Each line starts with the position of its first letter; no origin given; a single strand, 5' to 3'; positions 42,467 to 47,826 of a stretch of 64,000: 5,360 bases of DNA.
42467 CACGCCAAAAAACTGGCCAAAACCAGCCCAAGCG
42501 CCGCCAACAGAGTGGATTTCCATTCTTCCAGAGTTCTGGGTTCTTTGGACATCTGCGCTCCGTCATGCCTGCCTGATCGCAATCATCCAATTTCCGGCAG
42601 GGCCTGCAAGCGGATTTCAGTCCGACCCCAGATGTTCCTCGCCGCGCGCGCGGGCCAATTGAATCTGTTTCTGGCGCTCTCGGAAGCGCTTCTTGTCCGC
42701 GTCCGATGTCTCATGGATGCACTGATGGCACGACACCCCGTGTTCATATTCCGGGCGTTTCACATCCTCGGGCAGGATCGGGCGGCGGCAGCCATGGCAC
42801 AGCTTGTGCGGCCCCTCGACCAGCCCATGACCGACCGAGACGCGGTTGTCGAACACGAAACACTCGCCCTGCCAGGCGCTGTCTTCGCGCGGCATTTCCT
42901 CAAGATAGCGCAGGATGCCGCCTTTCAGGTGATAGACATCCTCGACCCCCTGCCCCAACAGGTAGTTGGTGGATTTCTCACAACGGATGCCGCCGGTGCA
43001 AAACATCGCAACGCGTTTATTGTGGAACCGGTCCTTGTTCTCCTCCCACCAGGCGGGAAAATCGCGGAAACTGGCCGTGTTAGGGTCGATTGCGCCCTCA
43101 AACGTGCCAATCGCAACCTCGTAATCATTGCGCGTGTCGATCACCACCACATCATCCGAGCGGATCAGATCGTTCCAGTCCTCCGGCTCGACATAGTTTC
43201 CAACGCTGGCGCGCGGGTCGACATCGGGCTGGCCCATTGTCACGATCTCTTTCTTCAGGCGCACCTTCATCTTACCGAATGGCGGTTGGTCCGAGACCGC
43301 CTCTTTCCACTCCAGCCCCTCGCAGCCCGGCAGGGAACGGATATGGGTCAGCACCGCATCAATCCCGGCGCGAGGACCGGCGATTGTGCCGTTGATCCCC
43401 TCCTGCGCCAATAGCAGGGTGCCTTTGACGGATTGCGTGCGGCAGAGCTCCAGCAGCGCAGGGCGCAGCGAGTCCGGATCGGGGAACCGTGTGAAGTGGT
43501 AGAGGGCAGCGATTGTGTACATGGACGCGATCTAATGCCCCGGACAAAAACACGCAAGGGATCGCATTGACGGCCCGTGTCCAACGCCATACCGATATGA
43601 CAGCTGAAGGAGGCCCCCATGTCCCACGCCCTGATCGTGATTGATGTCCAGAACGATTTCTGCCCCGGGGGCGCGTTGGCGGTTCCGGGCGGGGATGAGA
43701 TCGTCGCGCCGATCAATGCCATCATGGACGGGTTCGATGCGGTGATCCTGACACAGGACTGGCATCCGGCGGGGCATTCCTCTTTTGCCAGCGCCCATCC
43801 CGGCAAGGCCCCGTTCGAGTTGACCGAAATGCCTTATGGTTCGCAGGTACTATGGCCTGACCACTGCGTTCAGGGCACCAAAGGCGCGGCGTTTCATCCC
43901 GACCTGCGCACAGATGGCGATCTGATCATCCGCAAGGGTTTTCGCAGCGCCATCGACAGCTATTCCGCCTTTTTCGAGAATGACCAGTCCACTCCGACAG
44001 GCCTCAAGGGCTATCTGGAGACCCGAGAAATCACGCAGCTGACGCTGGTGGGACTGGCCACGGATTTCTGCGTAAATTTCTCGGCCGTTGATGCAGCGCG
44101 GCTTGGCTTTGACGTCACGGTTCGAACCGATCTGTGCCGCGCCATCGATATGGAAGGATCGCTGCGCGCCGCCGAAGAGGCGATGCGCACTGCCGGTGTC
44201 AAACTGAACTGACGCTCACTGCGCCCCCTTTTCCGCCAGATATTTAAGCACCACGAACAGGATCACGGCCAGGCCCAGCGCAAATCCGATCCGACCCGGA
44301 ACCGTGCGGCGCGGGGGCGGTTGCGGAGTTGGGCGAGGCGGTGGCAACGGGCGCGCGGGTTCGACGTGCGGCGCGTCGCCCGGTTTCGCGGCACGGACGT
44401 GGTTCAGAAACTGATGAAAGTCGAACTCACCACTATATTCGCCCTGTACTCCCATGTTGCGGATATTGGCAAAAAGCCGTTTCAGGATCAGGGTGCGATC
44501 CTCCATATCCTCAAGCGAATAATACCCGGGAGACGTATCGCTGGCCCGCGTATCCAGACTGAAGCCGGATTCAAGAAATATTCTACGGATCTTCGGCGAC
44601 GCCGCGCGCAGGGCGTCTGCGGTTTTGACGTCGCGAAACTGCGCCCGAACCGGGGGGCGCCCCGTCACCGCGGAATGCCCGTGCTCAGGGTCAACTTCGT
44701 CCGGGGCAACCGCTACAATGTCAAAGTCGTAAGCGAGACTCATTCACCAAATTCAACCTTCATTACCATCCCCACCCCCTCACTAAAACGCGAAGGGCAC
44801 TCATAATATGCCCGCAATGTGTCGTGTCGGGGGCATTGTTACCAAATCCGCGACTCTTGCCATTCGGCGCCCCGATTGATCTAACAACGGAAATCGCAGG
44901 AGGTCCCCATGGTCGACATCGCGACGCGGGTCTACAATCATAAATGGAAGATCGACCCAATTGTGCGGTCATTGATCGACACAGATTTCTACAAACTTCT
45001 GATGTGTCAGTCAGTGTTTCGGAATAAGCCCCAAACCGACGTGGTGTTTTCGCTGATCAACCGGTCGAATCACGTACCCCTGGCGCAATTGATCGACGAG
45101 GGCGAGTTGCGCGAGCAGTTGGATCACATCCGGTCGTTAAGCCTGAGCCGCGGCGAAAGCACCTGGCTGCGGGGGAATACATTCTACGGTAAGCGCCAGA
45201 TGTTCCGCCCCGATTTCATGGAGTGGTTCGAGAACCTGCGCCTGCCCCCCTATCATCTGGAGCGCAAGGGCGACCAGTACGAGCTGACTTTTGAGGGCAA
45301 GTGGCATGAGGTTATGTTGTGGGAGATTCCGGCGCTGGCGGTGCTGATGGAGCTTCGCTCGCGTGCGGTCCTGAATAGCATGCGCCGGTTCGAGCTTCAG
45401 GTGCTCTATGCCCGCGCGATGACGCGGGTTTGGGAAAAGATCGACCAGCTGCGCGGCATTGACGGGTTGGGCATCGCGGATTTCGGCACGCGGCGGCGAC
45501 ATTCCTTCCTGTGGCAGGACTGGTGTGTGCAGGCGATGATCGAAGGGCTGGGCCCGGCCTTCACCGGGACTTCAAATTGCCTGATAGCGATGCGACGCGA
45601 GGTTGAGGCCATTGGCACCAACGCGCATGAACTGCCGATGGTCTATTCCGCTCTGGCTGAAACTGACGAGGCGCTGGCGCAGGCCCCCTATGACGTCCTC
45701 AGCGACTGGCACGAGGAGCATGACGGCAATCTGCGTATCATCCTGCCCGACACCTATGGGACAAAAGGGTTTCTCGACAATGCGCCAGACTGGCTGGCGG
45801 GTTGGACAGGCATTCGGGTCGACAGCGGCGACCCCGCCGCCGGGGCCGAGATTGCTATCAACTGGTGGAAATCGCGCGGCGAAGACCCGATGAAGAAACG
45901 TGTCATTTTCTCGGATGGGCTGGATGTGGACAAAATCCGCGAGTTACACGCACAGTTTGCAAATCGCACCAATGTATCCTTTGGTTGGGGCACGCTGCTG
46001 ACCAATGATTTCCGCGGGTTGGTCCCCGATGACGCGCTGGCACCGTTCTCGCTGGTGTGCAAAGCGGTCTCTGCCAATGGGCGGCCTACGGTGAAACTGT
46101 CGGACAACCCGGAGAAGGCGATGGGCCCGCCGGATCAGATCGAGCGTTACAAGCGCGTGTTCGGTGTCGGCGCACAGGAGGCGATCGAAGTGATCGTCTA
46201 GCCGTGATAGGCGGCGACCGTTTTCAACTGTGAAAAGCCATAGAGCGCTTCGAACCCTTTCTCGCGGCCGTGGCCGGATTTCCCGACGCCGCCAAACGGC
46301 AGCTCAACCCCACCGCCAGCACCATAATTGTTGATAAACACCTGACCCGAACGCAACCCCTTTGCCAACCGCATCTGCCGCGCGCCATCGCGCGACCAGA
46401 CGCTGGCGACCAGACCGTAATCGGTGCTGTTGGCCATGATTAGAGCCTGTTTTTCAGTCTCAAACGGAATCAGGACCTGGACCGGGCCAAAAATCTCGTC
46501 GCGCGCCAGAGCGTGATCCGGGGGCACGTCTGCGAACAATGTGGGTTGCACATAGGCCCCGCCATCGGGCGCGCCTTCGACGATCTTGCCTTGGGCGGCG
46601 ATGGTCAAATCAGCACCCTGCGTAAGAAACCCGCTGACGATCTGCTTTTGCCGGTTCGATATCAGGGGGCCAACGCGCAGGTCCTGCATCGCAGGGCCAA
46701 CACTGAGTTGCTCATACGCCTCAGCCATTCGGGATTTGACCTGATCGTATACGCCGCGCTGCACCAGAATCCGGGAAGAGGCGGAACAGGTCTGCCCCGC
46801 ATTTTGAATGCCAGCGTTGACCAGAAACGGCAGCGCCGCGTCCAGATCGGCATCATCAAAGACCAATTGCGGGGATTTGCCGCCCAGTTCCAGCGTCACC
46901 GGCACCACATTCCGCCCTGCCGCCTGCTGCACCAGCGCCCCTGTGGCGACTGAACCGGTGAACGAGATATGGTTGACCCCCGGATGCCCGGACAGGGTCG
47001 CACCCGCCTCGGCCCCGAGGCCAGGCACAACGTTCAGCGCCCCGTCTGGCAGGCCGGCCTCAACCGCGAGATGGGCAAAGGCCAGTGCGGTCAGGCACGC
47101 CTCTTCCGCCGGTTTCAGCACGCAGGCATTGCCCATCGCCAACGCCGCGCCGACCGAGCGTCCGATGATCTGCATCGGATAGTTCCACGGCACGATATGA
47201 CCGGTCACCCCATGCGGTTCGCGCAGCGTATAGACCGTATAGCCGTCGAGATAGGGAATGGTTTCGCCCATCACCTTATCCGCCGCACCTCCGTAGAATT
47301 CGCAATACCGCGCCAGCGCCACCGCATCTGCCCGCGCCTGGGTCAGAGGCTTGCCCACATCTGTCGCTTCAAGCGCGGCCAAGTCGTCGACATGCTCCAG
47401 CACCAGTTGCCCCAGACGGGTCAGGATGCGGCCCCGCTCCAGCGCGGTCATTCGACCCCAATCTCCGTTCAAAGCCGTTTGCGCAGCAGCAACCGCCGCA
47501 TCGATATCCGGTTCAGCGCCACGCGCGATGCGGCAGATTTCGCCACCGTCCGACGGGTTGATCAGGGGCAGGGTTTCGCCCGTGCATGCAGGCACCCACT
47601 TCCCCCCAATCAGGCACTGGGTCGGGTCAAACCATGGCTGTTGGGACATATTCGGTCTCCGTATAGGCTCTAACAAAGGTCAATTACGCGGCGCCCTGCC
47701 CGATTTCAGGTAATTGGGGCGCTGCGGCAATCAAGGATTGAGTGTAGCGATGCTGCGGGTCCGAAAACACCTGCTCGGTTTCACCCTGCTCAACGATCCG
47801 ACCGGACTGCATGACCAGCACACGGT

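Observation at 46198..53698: Pentameric ligand-gated ion channel embedded in a peptide-ABC/ALDH gene string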

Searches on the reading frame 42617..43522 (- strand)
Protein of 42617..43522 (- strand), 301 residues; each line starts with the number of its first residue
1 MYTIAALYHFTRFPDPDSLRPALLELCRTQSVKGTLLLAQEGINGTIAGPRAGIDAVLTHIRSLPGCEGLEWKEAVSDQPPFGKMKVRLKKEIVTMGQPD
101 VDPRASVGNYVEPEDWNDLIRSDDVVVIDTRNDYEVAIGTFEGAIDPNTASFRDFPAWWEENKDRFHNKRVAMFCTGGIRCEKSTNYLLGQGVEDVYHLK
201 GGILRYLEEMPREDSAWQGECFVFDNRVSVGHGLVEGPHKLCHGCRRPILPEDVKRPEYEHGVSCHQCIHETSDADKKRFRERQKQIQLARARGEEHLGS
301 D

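Call 15: search_protein_families(library=pfam, proteins=[window:42617-43522:-], max_evalue=0.001)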
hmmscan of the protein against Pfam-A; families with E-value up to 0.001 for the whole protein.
window:42617-43522:- (301 aa): 2 families
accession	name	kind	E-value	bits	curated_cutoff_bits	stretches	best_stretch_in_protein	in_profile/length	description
PF17773.7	UPF0176_N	-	2e-29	102.3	26.2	1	2-93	1-92/92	UPF0176 acylphosphatase like domain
PF00581.25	Rhodanese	-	5.8e-09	36.7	22.2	1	113-207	2-100/102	Rhodanese-like domain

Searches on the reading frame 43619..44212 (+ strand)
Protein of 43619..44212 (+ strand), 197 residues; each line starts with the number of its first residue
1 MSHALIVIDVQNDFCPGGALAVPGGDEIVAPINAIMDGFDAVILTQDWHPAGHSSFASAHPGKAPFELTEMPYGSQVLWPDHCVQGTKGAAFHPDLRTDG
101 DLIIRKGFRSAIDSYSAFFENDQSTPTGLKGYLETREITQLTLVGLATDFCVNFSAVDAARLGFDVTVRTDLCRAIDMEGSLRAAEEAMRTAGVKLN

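Call 15: search_protein_families(library=pfam, proteins=[window:43619-44212:+], max_evalue=0.001)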
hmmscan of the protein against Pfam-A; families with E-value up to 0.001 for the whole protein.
window:43619-44212:+ (197 aa): 1 family
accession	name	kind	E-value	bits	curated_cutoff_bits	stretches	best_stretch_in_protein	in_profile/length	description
PF00857.26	Isochorismatase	-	2e-26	93.5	27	1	4-193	2-167/175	Isochorismatase domain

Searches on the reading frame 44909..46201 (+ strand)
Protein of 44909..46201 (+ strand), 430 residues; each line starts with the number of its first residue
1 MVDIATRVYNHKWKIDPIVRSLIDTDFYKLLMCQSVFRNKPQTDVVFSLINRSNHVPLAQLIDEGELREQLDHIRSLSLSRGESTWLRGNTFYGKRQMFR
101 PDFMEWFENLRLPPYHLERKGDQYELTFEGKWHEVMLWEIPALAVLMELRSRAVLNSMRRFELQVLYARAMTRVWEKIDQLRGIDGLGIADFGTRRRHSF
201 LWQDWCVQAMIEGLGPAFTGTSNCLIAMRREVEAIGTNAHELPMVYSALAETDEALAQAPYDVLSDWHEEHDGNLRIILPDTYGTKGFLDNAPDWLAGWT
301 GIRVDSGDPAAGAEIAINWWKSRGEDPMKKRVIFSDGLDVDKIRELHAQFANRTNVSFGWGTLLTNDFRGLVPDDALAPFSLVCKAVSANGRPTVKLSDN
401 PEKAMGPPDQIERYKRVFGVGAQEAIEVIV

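Call 15: search_protein_families(library=pfam, proteins=[window:44909-46201:+], max_evalue=0.001)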
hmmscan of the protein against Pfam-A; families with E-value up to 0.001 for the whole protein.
window:44909-46201:+ (430 aa): 2 families
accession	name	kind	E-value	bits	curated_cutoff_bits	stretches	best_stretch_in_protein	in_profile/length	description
PF04095.22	NAPRTase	-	6.8e-46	157.4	20.8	1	189-421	3-238/239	Nicotinate phosphoribosyltransferase (NAPRTase) family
PF17767.7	NAPRTase_N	-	8.7e-24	84.7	32.6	1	23-146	1-124/125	Nicotinate phosphoribosyltransferase (NAPRTase) N-terminal domain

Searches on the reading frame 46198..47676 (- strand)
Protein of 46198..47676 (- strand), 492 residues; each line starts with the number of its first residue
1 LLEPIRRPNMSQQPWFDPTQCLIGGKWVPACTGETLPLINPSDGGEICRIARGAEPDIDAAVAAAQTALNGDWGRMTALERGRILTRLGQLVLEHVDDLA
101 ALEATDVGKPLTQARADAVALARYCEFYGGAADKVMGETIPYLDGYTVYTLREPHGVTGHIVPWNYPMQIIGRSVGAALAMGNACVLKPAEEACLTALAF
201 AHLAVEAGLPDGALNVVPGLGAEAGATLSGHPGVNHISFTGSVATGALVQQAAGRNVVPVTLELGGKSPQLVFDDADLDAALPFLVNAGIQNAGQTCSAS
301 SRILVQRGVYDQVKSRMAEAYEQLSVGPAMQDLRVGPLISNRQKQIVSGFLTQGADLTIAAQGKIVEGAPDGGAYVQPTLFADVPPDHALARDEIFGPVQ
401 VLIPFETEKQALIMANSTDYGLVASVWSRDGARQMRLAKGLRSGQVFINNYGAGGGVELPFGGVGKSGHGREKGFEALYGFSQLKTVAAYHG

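Call 5: search_protein_families(library=pfam, proteins=[window:46198-47676:-], max_evalue=0.01)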
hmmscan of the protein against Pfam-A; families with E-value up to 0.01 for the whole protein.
window:46198-47676:- (492 aa): 1 family
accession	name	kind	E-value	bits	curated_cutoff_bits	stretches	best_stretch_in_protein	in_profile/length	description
PF00171.27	Aldedh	-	7.6e-151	503.2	23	1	27-487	1-461/461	Aldehyde dehydrogenase family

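Call 6: search_protein_families(library=ncbifam, proteins=[window:46198-47676:-], max_evalue=0.01)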
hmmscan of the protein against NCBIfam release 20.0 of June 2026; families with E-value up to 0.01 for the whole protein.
window:46198-47676:- (492 aa): 45 families (the best 25 are shown)
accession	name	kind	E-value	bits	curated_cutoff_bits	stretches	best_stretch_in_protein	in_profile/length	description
TIGR01804.1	BADH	equivalog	8.7e-127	423.4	668.6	1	23-485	2-467/467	betaine-aldehyde dehydrogenase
NF009725.0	PRK13252.1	equivalog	9.1e-124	413.5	593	1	20-488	8-478/488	betaine-aldehyde dehydrogenase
NF010000.0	PRK13473.1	subfamily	2.7e-123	412.1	615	1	19-490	3-473/475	aminobutyraldehyde dehydrogenase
NF045736.1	PaDhStyDRhodo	equivalog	4.1e-123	411.4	800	1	19-486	3-474/479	phenylacetaldehyde dehydrogenase StyD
TIGR02299.1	HpaE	equivalog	1.3e-116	390.1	638.35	1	21-489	3-476/488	5-carboxymethyl-2-hydroxymuconate semialdehyde dehydrogenase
NF045735.1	PaDhStyDPseudo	equivalog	1.2e-111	373.7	850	1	19-488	3-480/483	phenylacetaldehyde dehydrogenase StyD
NF007352.0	PRK09847.1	equivalog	2.5e-107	359.4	850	1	21-487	22-489/495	aldehyde dehydrogenase PuuC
TIGR03216.1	OH_muco_semi_DH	equivalog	1.6e-103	346.9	693.25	1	22-488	4-478/481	2-hydroxymuconic semialdehyde dehydrogenase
TIGR01780.1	SSADH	subfamily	9e-103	344.5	646.35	1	39-481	2-444/448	succinate-semialdehyde dehydrogenase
NF006916.0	PRK09407.1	equivalog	1.1e-99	334.5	521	1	33-489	33-492/526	succinic semialdehyde dehydrogenase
NF042993.1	AlphKGSA_gudD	equivalog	1.7e-98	330.5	770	1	22-487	7-478/481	alpha-ketoglutaric semialdehyde dehydrogenase GucD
NF008415.0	PRK11241.1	equivalog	2.8e-95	319.8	828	1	19-474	11-465/482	NADP-dependent succinate-semialdehyde dehydrogenase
NF050026.1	AcaldDHExaC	equivalog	1e-92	311.4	900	1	22-487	19-491/503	acetaldehyde dehydrogenase ExaC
TIGR03374.1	ABALDH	equivalog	5.2e-92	309.1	909.3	1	20-482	3-461/472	aminobutyraldehyde dehydrogenase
NF007497.0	PRK10090.1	equivalog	2.1e-91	307.1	500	1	20-485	8-473/480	aldehyde dehydrogenase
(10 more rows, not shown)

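Call 24: search_solved_structures(query=window:46198-47676:-, max_evalue=1e-100)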
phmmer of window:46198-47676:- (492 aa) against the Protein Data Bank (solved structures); distinct sequences matched with E-value up to 1e-100: 30.
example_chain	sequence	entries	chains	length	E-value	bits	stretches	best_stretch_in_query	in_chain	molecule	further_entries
4ywe_A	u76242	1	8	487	2.1e-196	657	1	20-492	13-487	Putative aldehyde dehydrogenase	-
4pxl_A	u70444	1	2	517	2.4e-113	383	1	19-488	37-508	Cytosolic aldehyde dehydrogenase RF2C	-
4pz2_A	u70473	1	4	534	1e-110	374.3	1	17-487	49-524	ZmALDH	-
5gt6_A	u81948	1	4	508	2.4e-105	356.6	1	19-487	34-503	Betaine-aldehyde dehydrogenase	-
5gtk_A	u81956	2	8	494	2.6e-105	356.5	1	20-487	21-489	Betaine-aldehyde dehydrogenase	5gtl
4qf6_A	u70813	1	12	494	1.3e-104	354.2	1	20-487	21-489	Aldehyde dehydrogenase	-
4qet_A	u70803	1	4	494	2.5e-104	353.3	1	20-487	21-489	Aldehyde dehydrogenase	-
4fr8_A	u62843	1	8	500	2.9e-103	349.8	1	8-488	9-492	Aldehyde dehydrogenase, mitochondrial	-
1nzx_A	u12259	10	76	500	1e-102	348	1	8-488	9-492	Aldehyde dehydrogenase | Aldehyde dehydrogenase, mitochondrial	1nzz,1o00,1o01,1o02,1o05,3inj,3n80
1a4z_A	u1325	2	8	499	1.1e-102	347.9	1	8-488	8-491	ALDEHYDE DEHYDROGENASE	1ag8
5l13_A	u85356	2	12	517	1.1e-102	347.8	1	8-488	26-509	Aldehyde dehydrogenase, mitochondrial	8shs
6te5_A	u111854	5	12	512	1.2e-102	347.7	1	19-488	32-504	Aldehyde dehydrogenase family 1 member A3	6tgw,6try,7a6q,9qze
1cw3_A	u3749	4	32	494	1.2e-102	347.7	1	8-488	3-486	MITOCHONDRIAL ALDEHYDE DEHYDROGENASE | ALDEHYDE DEHYDROGENASE, MITOCHONDRIAL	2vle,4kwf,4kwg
5fhz_A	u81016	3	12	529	1.3e-102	347.6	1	19-488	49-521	Aldehyde dehydrogenase family 1 member A3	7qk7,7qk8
1zum_A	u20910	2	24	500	1.4e-102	347.6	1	8-488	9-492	Aldehyde dehydrogenase | Aldehyde dehydrogenase, mitochondrial precursor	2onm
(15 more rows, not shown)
